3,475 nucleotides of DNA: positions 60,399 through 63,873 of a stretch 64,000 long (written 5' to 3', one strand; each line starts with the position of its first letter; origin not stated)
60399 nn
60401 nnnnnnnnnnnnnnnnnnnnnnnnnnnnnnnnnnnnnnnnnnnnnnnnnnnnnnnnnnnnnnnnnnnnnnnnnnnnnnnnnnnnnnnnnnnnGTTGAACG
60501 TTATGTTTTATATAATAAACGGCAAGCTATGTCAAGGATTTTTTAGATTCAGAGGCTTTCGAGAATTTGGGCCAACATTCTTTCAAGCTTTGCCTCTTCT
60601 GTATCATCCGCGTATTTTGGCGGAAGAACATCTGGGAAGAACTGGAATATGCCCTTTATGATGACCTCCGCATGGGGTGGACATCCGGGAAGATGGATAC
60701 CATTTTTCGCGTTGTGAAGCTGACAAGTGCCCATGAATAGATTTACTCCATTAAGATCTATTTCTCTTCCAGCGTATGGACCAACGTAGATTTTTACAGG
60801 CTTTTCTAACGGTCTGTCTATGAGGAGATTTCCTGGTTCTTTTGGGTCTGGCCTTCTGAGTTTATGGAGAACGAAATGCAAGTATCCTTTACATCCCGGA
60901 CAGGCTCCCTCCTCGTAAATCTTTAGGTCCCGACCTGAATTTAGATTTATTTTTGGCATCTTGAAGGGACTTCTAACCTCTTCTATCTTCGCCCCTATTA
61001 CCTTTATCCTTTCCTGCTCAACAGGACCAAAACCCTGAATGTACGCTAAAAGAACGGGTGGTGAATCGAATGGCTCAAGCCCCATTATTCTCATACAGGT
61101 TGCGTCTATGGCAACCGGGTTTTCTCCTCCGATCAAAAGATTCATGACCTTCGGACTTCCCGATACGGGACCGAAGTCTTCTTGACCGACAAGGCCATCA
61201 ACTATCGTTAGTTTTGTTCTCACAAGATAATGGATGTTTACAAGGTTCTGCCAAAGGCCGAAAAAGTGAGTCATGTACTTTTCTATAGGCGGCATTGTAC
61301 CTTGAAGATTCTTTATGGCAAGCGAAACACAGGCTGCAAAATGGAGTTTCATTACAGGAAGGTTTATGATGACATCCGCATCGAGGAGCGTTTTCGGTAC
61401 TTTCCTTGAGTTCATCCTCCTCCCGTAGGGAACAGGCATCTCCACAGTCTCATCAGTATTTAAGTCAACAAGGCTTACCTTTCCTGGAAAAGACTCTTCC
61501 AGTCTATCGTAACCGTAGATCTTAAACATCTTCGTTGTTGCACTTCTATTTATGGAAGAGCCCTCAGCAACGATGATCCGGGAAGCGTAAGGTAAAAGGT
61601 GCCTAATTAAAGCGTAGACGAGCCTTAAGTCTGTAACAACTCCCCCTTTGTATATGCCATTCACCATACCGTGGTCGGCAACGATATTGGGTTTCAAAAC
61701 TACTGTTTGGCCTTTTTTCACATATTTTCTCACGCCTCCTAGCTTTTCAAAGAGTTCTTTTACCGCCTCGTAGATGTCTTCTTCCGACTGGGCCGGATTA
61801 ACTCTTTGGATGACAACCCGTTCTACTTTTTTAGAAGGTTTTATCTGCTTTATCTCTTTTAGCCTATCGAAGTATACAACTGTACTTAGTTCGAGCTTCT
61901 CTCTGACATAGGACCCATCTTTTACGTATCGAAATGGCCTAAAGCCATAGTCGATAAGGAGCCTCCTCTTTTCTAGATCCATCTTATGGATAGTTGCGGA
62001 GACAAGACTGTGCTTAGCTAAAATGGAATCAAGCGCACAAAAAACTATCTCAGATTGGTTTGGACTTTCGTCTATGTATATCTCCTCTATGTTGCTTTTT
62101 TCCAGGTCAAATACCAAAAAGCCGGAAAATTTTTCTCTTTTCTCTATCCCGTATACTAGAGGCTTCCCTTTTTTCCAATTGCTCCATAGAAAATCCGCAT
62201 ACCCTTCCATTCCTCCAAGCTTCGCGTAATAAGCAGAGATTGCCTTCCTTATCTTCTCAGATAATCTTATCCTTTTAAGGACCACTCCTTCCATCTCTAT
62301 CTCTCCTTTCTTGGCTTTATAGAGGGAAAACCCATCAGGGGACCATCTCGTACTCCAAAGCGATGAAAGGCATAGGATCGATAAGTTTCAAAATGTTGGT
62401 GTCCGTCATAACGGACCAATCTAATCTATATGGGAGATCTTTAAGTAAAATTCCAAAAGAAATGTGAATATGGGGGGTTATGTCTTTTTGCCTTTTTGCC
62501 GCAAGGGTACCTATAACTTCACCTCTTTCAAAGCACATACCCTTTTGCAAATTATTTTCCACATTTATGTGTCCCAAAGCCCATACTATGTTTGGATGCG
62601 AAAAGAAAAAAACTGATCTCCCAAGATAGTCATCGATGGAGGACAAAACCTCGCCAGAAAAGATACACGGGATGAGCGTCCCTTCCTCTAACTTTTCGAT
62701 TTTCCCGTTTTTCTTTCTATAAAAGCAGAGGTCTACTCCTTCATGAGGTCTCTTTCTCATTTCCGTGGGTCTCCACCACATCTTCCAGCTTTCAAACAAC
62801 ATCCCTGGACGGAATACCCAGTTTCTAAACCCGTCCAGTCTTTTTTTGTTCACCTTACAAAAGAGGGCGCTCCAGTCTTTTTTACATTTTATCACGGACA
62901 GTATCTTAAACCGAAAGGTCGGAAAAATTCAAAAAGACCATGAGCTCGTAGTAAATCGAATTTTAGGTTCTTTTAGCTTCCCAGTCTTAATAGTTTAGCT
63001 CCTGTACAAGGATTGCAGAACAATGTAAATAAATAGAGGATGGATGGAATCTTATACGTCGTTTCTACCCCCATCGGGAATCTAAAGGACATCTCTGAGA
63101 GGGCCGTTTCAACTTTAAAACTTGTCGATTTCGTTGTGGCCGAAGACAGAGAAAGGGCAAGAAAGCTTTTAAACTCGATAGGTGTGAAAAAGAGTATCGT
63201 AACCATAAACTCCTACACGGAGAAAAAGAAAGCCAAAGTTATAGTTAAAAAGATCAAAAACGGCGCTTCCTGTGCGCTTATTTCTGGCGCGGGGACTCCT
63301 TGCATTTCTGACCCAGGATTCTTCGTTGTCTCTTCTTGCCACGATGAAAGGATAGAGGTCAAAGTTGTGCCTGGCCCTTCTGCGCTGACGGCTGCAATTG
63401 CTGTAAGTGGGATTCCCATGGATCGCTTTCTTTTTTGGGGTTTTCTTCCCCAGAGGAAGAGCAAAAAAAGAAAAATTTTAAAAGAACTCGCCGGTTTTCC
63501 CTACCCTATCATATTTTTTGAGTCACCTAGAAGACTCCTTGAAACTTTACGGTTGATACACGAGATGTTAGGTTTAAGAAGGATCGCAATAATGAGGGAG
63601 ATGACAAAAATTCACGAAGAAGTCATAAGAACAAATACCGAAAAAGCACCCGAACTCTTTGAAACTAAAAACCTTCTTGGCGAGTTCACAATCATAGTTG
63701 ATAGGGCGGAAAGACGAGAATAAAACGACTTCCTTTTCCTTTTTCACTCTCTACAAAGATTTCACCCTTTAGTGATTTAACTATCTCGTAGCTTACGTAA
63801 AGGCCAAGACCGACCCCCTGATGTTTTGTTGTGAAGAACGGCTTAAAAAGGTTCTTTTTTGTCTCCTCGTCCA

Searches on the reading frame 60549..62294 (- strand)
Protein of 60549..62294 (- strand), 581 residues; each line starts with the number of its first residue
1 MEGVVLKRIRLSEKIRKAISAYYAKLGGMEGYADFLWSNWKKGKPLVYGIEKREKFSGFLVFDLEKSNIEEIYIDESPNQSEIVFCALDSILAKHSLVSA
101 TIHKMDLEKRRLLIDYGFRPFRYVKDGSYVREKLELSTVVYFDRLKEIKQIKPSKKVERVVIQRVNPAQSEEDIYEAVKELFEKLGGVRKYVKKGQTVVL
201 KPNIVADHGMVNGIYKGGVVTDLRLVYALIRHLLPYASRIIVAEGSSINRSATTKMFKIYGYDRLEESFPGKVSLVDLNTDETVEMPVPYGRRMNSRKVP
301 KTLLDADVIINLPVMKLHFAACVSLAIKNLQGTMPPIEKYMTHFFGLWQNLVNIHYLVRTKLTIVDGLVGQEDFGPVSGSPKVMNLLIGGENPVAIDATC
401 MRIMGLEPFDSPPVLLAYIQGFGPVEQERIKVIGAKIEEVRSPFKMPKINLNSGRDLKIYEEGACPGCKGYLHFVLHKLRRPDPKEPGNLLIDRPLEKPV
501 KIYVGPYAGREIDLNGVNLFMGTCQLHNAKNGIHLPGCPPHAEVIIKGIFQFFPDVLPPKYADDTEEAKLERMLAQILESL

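Call 7: search_protein_families(library=ncbifam, proteins=[window:60549-62294:-], max_evalue=0.00001)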
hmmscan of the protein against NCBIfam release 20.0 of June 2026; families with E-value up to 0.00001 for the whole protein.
window:60549-62294:- (581 aa): 1 family
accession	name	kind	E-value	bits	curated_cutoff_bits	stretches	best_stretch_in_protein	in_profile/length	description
NF052623.1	Npun_F2552_fam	equivalog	2.2e-25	89.7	500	1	170-441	12-275/314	Npun_F2552 family protein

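Call 8: search_protein_families(library=pfam, proteins=[window:60549-62294:-], max_evalue=0.0001)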
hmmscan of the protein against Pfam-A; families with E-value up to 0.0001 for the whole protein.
window:60549-62294:- (581 aa): 1 family
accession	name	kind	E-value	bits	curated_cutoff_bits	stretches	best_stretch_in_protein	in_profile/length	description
PF04015.17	DUF362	-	2.1e-39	136.1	24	1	198-401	1-199/200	Domain of unknown function (DUF362)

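Call 87: find_encoding_contigs(protein=window:60549-62294:-, flank=10000, max_places=1)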
Protein window:60549-62294:- (581 aa): 3 contigs read that carry it; 1 place shown.
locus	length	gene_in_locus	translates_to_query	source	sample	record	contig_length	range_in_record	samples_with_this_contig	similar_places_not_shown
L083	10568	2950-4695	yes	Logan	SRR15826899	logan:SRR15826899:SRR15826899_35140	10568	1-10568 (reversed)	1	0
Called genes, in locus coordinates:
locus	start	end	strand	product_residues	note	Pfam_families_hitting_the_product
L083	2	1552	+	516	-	?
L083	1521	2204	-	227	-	PF00590:TP_methylase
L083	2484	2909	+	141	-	-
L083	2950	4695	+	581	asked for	PF04015:DUF362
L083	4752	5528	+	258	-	PF09339:HTH_IclR, PF01614:IclR_C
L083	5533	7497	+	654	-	PF02730:AFOR_N, PF01314:AFOR_C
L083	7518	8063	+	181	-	PF12838:Fer4_7 (faint)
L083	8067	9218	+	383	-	PF13484:Fer4_16 (faint), PF25160:LdpA_Fe-S-bd (faint), PF12838:Fer4_7 (weak), PF13183:Fer4_8, PF13187:Fer4_9, PF13237:Fer4_10 (weak), PF13534:Fer4_17 (weak), PF02754:CCG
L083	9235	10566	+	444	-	?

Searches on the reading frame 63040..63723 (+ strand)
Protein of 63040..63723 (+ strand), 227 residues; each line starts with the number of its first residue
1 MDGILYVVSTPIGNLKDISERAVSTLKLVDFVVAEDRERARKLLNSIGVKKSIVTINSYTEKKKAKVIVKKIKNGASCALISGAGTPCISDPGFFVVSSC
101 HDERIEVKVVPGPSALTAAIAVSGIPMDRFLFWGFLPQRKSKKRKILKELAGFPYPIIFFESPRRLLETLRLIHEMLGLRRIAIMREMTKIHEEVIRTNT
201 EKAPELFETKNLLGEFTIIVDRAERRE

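Call 11: search_protein_families(library=pfam, proteins=[window:63040-63723:+], max_evalue=0.00001)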
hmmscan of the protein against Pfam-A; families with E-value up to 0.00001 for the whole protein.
window:63040-63723:+ (227 aa): 1 family
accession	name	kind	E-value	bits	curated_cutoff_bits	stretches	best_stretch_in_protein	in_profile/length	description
PF00590.25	TP_methylase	-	3.4e-29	102.7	27.8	1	5-202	2-210/212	Tetrapyrrole (Corrin/Porphyrin) Methylases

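Call 25: search_protein_families(library=ncbifam, proteins=[window:63040-63723:+], max_evalue=1e-10)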
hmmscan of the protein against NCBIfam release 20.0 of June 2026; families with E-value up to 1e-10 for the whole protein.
window:63040-63723:+ (227 aa): 2 families
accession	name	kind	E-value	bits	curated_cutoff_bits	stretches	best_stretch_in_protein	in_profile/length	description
TIGR00096.1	TIGR00096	equivalog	8.5e-63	212.3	167.9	1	4-224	1-223/275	16S rRNA (cytidine(1402)-2'-O)-methyltransferase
NF011570.0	PRK14994.1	equivalog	7.6e-50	169.8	502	1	3-196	12-206/287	16S rRNA (cytidine(1402)-2'-O)-methyltransferase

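Call 89: find_encoding_contigs(protein=window:63040-63723:+, flank=10000, max_places=3)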
Protein window:63040-63723:+ (227 aa): 2 contigs read that carry it; 1 place shown.
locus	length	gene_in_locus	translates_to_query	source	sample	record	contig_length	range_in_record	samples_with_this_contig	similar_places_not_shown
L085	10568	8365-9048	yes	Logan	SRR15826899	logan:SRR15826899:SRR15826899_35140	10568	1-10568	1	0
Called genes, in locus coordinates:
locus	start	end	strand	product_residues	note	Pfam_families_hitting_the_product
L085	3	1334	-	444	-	?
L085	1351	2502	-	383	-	PF13484:Fer4_16 (faint), PF25160:LdpA_Fe-S-bd (faint), PF12838:Fer4_7 (weak), PF13183:Fer4_8, PF13187:Fer4_9, PF13237:Fer4_10 (weak), PF13534:Fer4_17 (weak), PF02754:CCG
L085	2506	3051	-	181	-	PF12838:Fer4_7 (faint)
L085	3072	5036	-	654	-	PF02730:AFOR_N, PF01314:AFOR_C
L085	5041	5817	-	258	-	PF09339:HTH_IclR, PF01614:IclR_C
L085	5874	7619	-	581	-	PF04015:DUF362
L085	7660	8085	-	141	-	-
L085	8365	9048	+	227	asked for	PF00590:TP_methylase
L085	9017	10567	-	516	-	?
